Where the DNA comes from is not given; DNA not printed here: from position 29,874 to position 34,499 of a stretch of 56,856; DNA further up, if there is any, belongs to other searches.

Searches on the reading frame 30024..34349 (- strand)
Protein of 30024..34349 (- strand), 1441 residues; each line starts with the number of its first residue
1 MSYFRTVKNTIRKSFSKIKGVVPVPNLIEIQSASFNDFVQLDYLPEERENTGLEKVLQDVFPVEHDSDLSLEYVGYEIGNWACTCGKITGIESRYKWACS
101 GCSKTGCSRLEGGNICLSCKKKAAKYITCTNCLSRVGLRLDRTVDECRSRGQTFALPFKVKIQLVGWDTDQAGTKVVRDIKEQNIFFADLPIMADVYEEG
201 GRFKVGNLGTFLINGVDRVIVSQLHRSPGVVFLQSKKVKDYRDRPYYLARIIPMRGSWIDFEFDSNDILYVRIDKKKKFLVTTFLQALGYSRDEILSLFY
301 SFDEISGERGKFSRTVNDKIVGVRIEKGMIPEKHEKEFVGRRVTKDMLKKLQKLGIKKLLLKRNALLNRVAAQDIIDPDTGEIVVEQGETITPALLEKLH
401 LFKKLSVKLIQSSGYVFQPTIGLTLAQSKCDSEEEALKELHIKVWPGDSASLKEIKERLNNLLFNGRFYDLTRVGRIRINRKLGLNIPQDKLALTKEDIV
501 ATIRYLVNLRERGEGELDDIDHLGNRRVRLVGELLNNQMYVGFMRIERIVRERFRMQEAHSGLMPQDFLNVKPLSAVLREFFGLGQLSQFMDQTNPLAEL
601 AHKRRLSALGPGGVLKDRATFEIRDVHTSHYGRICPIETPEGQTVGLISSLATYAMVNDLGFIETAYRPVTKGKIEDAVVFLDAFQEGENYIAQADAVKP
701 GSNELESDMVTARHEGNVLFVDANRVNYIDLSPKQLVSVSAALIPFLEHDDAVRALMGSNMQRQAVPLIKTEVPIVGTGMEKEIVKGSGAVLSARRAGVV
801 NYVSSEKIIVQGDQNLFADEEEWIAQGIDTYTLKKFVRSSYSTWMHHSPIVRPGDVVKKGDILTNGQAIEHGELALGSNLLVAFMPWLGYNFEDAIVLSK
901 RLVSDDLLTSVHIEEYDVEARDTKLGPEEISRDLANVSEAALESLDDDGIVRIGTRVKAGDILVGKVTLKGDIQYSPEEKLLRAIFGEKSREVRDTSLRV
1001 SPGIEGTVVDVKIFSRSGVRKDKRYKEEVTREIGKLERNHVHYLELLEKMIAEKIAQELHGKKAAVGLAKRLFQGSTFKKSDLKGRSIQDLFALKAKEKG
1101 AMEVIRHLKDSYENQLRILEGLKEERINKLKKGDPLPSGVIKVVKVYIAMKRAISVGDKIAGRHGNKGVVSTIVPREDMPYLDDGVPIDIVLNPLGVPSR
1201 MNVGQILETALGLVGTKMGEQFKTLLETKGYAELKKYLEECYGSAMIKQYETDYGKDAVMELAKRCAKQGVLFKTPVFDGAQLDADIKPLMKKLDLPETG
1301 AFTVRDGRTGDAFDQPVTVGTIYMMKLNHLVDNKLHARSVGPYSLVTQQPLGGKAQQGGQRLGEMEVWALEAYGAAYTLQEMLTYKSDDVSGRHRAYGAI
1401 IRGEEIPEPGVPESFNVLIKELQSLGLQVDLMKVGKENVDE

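Call 36: list_cluster_members(proteins=[window:30024-34349:-, window:25919-30031:-, window:12409-14655:+, window:8538-10487:+, window:10484-11875:+])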
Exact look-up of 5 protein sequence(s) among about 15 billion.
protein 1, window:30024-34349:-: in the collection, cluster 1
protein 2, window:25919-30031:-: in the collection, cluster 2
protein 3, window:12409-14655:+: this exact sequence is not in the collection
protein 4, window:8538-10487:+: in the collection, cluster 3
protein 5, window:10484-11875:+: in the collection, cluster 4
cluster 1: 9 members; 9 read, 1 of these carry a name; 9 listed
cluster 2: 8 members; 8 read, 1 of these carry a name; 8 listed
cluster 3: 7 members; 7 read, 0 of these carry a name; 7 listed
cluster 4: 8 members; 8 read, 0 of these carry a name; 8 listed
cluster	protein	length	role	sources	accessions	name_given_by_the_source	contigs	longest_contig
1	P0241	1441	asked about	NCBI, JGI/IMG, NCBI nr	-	-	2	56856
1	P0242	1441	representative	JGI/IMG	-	DNA-directed RNA polymerase subunit beta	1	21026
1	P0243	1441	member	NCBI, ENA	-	-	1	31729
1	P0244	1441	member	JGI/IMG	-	-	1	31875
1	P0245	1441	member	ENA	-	-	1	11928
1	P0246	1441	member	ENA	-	-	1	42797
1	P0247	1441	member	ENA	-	-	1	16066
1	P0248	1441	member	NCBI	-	-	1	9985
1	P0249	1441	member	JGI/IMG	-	-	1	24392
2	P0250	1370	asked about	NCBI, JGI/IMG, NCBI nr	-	-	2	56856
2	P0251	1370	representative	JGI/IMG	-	DNA-directed RNA polymerase subunit beta'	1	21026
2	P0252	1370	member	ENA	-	-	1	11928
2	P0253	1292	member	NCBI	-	-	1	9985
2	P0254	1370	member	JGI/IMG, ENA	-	-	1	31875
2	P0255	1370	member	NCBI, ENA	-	-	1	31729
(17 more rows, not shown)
